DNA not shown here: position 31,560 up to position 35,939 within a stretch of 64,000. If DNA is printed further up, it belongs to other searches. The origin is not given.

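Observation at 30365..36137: Translationally coupled four-gene operon headed by a ~1,360-aa membrane protein of no recognisable family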

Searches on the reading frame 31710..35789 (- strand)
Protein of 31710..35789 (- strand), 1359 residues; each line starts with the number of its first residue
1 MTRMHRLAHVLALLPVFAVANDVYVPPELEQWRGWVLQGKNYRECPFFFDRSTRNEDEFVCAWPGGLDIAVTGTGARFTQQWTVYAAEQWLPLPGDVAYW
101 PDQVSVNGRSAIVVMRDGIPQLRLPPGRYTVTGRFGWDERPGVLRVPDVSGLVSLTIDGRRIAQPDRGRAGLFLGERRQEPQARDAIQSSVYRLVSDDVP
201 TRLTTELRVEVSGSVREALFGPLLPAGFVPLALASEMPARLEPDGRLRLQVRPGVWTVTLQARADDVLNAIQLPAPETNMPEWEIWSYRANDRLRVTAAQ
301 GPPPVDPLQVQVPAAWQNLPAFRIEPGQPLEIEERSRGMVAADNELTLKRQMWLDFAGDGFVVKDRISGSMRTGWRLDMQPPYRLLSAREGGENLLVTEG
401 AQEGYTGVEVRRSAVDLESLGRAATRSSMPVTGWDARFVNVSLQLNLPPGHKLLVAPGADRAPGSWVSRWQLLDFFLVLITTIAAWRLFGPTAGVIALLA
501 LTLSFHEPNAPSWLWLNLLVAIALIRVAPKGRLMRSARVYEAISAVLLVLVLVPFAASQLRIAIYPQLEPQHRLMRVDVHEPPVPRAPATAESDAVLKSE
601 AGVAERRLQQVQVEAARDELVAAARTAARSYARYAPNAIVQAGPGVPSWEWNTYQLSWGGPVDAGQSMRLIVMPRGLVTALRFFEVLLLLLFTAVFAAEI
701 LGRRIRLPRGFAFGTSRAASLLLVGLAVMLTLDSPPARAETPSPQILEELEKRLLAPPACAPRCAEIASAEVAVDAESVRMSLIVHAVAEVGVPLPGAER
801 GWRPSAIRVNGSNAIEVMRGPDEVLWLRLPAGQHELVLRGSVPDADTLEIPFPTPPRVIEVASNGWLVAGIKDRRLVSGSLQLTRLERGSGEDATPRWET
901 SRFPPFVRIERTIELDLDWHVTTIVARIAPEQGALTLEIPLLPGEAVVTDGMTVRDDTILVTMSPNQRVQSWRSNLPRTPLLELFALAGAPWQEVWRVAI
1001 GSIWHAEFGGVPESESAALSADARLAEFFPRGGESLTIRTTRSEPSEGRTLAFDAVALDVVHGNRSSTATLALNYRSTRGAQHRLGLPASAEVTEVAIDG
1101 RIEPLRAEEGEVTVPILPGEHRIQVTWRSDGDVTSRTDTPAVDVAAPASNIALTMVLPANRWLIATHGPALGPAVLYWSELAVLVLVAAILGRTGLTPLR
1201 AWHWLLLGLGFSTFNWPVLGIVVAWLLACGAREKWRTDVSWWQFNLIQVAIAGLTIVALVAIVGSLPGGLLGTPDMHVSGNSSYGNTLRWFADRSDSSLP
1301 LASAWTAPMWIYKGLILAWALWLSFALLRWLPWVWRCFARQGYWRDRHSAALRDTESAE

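Call 6: search_protein_families(library=pfam, proteins=[window:31710-35789:-], max_evalue=1)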
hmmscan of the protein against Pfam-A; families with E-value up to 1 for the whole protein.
window:31710-35789:- (1359 aa): 1 family
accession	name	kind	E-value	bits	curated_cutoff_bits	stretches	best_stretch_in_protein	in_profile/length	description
PF17656.6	ChapFlgA_N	-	0.029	15.2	27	0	232-264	39-75/77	FlgA N-terminal domain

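Call 7: search_protein_families(library=ncbifam, proteins=[window:31710-35789:-], max_evalue=1)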
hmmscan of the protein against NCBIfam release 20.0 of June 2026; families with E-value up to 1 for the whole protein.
window:31710-35789:- (1359 aa): 0 families

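Call 9: find_homologous_proteins(query=window:31713-35789:-)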
Query window:31713-35789:- (1359 aa): 1495 proteins with E <= 0.001 among 8000 candidates; the best 120 are listed.
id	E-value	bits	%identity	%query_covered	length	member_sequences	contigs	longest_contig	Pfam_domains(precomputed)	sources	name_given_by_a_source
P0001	0.0e+0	3059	100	100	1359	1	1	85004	-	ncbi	-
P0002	0.0e+0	2340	76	99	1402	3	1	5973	-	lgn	-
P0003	0.0e+0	2110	69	98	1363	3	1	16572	-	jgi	-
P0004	0.0e+0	2022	66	99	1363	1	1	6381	-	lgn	-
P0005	0.0e+0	1991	65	100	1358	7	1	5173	-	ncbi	-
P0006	0.0e+0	1983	65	98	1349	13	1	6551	-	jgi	jgi:hypothetical protein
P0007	0.0e+0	1979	64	100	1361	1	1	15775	-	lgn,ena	-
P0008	0.0e+0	1970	64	98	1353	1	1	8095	-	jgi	jgi:hypothetical protein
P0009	0.0e+0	1969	65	99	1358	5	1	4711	-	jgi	-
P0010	0.0e+0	1966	64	99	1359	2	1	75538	-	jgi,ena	-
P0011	0.0e+0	1965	63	99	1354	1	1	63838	-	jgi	jgi:hypothetical protein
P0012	0.0e+0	1963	64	99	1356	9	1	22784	-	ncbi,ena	-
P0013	0.0e+0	1958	65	98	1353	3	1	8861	-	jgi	jgi:hypothetical protein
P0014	0.0e+0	1958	63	99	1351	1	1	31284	-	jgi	-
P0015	0.0e+0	1958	63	100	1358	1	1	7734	-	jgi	jgi:hypothetical protein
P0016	0.0e+0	1956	64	98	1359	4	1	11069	-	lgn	-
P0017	0.0e+0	1954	64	98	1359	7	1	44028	-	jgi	-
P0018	0.0e+0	1953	64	100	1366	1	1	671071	-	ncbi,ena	-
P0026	0.0e+0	1944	64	98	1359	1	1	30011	-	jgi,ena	-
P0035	0.0e+0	1926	62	99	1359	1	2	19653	-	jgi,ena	-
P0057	0.0e+0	1875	61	100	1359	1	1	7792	-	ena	-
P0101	0.0e+0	1843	61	99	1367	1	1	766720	-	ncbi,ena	-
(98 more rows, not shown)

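Call 10: search_solved_structures(query=window:31713-35789:-, max_evalue=10)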
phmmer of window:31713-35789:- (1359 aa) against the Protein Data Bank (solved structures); distinct sequences matched with E-value up to 10: 0.

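Call 13: find_encoding_contigs(protein=P0001, flank=10000, max_places=3)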
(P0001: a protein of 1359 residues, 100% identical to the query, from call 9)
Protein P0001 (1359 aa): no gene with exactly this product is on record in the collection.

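Call 14: find_encoding_contigs(protein=P0018, flank=8000, max_places=2)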
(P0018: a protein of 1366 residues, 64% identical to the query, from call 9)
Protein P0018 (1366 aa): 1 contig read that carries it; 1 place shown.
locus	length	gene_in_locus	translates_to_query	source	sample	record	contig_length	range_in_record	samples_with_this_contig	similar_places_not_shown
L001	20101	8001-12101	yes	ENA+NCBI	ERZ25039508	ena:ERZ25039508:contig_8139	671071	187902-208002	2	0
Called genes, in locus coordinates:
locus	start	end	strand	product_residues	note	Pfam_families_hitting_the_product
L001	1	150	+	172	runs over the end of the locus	PF13772:AIG2_2 (weak)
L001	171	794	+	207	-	PF00484:Pro_CA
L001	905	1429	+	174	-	PF13302:Acetyltransf_3, PF00583:Acetyltransf_1 (weak)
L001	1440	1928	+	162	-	-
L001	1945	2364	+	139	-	PF06713:bPH_4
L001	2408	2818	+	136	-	-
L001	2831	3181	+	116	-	PF00903:Glyoxalase, PF18029:Glyoxalase_6 (weak)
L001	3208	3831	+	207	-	PF14681:UPRTase, PF00156:Pribosyltran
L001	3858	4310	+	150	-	PF08818:DUF1801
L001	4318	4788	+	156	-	PF05099:TerB, PF09130:DUF1932 (weak)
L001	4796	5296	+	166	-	PF00583:Acetyltransf_1, PF13673:Acetyltransf_10 (weak), PF13508:Acetyltransf_7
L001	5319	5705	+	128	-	PF01124:MAPEG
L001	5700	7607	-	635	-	PF00005:ABC_tran, PF02463:SMC_N (faint), PF03193:RsgA_GTPase (faint), PF13191:AAA_16 (faint), PF13555:AAA_29 (faint), PF12848:ABC_tran_Xtn, PF00005:ABC_tran, PF16326:ABC_tran_CTD, +2 more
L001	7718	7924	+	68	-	PF04102:SlyX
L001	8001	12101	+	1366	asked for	-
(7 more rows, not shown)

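Call 15: find_encoding_contigs(protein=P0101, flank=8000, max_places=2)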
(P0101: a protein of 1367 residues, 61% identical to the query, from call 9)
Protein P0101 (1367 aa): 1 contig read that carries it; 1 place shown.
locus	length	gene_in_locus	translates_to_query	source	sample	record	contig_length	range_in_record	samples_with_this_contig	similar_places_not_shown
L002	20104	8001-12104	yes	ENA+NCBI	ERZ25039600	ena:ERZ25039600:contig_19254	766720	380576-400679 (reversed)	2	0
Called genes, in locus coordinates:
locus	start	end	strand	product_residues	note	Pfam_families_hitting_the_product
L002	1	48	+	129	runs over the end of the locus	PF10861:DUF2784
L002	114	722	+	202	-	PF00484:Pro_CA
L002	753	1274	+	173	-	PF13302:Acetyltransf_3, PF00583:Acetyltransf_1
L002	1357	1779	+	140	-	PF06713:bPH_4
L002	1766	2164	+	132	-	-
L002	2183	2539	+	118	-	PF00903:Glyoxalase, PF18029:Glyoxalase_6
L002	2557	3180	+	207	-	PF14681:UPRTase, PF00156:Pribosyltran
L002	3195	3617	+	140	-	PF08818:DUF1801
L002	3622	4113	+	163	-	PF05099:TerB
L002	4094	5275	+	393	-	PF06965:Na_H_antiport_1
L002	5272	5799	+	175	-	PF00583:Acetyltransf_1, PF13508:Acetyltransf_7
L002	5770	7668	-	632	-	PF00005:ABC_tran, PF02463:SMC_N (faint), PF03193:RsgA_GTPase (faint), PF13191:AAA_16 (faint), PF13555:AAA_29 (faint), PF12848:ABC_tran_Xtn, PF00005:ABC_tran, PF16326:ABC_tran_CTD, +3 more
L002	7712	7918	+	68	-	PF04102:SlyX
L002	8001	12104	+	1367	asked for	-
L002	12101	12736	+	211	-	PF09997:DUF2238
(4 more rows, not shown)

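Call 30: search_protein_representatives(protein=window:32130-35729:-)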
Query: 1200 residues. Proteins with E-value up to 0.001 (for the whole library): 3420; up to 1e-10: 2735; up to 1e-30: 1725. The best 150 are listed.
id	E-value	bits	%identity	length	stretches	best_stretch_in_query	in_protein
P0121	0.0e+00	1201.9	49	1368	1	2-1199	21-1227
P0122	0.0e+00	1085.3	47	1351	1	3-1198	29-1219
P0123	0.0e+00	1081.9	45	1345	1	3-1198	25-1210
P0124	0.0e+00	1055.6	45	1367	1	3-1199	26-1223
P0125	0.0e+00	1046.0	48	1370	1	3-1197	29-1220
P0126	0.0e+00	1044.8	47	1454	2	381-1199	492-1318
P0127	0.0e+00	1044.5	44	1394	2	1-551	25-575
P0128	0.0e+00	1040.9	44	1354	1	3-1199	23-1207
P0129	0.0e+00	1035.4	46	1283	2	2-557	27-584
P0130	0.0e+00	1015.3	44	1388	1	1-1199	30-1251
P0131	3.8e-295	999.1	42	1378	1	5-1199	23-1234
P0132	4.8e-291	985.5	54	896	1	47-949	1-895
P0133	2.3e-286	970.0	45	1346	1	2-1199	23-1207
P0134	1.3e-283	960.9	43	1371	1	5-1199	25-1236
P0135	1.8e-279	947.1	43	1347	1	2-1199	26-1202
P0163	5.0e-236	803.2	35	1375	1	3-1193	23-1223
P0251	1.0e-216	739.3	32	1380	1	4-1194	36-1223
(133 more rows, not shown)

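Call 34: find_related_loci(query=A2, collection=genome_contigs, flank=6000)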
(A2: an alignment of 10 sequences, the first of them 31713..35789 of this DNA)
Query A2 (1359 aa) in genome_contigs; peptide patterns used: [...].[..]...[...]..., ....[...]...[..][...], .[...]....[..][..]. (x = any residue, [..] = any of these).
600 stretches matched a pattern (row limit reached: there are more); 582 encode a relative of the query (tblastn E <= 1e-3); the best 80 are kept; 80 distinct loci.
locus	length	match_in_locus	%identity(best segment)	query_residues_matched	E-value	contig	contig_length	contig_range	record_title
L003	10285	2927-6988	65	1-1351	0e+0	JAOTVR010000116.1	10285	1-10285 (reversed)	MAG: Gammaproteobacteria bacterium isolate 13_May_SF_Bin53 13_May_SF_Bin53_scaffold_5676_c1, whole genome shotgun sequen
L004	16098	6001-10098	60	1-1359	0e+0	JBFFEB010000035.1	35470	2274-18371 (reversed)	MAG: Woeseiaceae bacterium isolate Mix_mud13.2021.11.61 k141_254855_length_35470_cov_15.9635, whole genome shotgun seque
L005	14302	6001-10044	60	15-1357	0e+0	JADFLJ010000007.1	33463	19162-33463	MAG: Proteobacteria bacterium isolate B51T1L10 B51T1L10_NODE1443, whole genome shotgun sequence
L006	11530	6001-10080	61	1-1348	0e+0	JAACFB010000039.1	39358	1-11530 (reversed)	MAG: Gammaproteobacteria bacterium isolate bin.9 scaffold_228, whole genome shotgun sequence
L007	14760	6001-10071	59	1-1359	0e+0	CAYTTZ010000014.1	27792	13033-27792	MAG TPA_asm: uncultured Woeseiaceae bacterium isolate SRP155585_co2_238 genome assembly, contig: NODE_656_length_27792_c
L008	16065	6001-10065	59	1-1359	0e+0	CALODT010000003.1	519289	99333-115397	MAG: uncultured Gammaproteobacteria bacterium isolate HOU_bin.0018 genome assembly, contig: contig_3962, whole genome sh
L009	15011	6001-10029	57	2-1354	0e+0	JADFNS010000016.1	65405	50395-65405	MAG: Proteobacteria bacterium isolate B64T3L11 B64T3L11_NODE195, whole genome shotgun sequence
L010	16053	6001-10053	57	1-1349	0e+0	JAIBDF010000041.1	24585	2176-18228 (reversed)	MAG: Chromatiales bacterium isolate bin.77 k141_1653001_length_24585_cov_239.7206, whole genome shotgun sequence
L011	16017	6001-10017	59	11-1348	0e+0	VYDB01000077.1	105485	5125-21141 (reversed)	MAG: Gammaproteobacteria bacterium isolate SB0675_bin_3 NODE_81_length_105485_cov_14.776269, whole genome shotgun sequen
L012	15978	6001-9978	60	25-1355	0e+0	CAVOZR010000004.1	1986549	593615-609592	MAG: uncultured Gammaproteobacteria bacterium isolate MFD09964.bin.1.272 genome assembly, contig: contig_9029, whole gen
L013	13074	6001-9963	58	22-1348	0e+0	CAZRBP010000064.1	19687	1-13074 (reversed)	MAG TPA_asm: uncultured Pseudomonadales bacterium isolate SRP109090_co2_144 genome assembly, contig: NODE_3875_length_19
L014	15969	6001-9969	56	19-1347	0e+0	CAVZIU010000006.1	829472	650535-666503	MAG: uncultured proteobacterium isolate MFD02360.bin.1.39 genome assembly, contig: contig_5600, whole genome shotgun seq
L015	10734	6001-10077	61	1-1352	0e+0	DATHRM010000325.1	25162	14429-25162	MAG TPA_asm: Woeseiaceae bacterium isolate SMAG_U16025 k141_157555, whole genome shotgun sequence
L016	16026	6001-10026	53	7-1351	0e+0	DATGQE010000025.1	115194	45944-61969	MAG TPA_asm: Woeseiaceae bacterium isolate SMAG_U10415 k141_6279680, whole genome shotgun sequence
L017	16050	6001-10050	59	1-1353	0e+0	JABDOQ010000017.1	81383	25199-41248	MAG: Woeseiaceae bacterium isolate Site_A34 k127_561355, whole genome shotgun sequence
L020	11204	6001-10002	49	11-1359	0e+0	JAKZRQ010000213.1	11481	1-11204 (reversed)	MAG: Pseudomonadales bacterium isolate Langseth_MAG_00011 Langseth_MAG_00011_000000000213, whole genome shotgun sequence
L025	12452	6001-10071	59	1-1359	0e+0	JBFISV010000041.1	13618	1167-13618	MAG: Woeseiaceae bacterium isolate Mix_sand13.2021.11.D.80 k141_3810562_length_13618_cov_11.2757, whole genome shotgun s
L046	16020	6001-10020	36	25-1359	0e+0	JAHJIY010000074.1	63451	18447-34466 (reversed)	MAG: Proteobacteria bacterium isolate Modern_marine_rock_biofilm.mb.12 Modern_marine_rock.mb.12_k141_600423, whole genom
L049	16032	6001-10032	59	21-1359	0e+0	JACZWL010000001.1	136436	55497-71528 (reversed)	MAG: Proteobacteria bacterium isolate B20D1T2 B20D1T2_NODE9, whole genome shotgun sequence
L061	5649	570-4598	36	11-1359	0e+0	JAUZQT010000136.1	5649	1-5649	MAG: Mariprofundaceae bacterium isolate 11ROV6_HD102-AMOR20_M1299 AMOR20_M1299_contig136, whole genome shotgun sequence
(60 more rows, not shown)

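Call 38: search_solved_structures(query=A1, max_evalue=10)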
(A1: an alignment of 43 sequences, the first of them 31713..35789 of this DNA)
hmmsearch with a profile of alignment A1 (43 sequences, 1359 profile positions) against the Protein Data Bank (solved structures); distinct sequences matched with E-value up to 10: 2.
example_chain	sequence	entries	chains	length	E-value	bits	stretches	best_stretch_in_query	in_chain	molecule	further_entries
8hs2_R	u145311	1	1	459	2.5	8.3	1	526-578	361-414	Soluble cytochrome b562,G-protein coupled receptor 20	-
8hs3_R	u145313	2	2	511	3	8.1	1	526-578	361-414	Soluble cytochrome b562,G-protein coupled receptor 20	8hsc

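Call 44: list_cluster_members(proteins=[P0001, P0121, P0163, P0251])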
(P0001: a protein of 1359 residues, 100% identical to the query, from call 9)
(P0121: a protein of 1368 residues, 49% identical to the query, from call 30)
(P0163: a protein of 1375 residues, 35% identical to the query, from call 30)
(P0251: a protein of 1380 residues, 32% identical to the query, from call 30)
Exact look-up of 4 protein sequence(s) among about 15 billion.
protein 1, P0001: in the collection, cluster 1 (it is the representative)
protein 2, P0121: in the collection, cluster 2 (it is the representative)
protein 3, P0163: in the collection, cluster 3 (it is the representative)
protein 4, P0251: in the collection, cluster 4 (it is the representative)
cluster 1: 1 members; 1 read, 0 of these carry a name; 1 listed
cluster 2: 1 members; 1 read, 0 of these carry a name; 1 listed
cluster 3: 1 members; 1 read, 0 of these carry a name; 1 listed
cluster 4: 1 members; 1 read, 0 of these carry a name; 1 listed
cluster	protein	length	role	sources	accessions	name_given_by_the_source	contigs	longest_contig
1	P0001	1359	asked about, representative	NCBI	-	-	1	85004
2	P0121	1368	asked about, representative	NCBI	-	-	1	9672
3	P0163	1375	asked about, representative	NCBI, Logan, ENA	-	-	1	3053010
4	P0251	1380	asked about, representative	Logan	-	-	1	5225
